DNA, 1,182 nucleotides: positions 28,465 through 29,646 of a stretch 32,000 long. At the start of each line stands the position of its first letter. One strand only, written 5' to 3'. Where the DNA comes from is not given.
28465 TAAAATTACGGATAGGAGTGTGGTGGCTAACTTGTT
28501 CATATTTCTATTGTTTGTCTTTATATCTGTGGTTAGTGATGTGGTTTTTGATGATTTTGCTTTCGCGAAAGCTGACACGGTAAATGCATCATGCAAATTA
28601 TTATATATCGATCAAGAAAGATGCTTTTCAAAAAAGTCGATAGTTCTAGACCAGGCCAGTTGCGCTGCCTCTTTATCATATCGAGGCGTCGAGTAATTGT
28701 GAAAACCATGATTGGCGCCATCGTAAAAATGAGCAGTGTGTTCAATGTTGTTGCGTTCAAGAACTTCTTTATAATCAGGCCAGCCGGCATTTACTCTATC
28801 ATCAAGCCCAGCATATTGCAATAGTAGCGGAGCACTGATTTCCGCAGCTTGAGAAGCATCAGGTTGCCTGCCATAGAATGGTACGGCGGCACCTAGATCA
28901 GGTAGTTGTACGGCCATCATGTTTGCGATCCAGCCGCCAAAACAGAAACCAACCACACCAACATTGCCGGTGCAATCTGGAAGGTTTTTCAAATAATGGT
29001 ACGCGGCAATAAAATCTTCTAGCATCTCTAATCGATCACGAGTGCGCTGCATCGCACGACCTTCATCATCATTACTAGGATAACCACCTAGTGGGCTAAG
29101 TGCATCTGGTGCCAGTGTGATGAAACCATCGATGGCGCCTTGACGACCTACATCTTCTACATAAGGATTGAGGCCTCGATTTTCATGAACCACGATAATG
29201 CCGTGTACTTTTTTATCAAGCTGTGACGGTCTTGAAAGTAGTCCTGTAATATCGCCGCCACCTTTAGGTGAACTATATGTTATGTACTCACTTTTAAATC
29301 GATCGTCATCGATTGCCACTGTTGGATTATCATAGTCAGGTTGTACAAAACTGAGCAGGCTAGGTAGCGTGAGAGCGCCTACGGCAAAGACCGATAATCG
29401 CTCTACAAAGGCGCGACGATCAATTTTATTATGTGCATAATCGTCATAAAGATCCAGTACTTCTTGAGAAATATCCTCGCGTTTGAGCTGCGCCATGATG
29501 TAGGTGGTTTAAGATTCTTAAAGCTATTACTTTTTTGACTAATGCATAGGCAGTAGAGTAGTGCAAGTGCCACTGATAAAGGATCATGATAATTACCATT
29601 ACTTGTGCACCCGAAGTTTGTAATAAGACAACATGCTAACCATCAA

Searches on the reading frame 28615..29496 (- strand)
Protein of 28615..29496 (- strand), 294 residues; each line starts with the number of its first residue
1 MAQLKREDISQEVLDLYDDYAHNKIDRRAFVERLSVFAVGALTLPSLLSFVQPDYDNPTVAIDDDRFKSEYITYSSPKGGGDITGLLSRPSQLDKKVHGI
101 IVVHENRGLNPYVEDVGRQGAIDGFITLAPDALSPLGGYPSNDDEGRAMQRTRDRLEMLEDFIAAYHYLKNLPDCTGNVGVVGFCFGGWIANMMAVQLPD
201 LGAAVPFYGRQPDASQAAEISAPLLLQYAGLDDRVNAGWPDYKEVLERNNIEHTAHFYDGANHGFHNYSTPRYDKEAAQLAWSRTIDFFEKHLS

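Call 20: search_protein_families(library=pfam, proteins=[window:28615-29496:-])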
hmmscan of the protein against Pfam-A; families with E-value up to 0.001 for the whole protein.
window:28615-29496:- (294 aa): 5 families
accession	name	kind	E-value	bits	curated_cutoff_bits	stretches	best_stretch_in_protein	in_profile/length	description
PF01738.24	DLH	-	5.4e-43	147.5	21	1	84-292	2-216/217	Dienelactone hydrolase family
PF23678.1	YqhI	-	3e-16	58.9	27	1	1-35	1-34/36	YqhI-like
PF08840.17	BAAT_C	-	3.6e-10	40.7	20.9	1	159-209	3-54/210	BAAT / Acyl-CoA thioester hydrolase C terminal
PF00326.27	Peptidase_S9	-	1.9e-05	24.7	22.6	0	158-201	44-88/213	Prolyl oligopeptidase family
PF02129.25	Peptidase_S15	-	0.00088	19.5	23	0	159-207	77-126/262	X-Pro dipeptidyl-peptidase (S15 family)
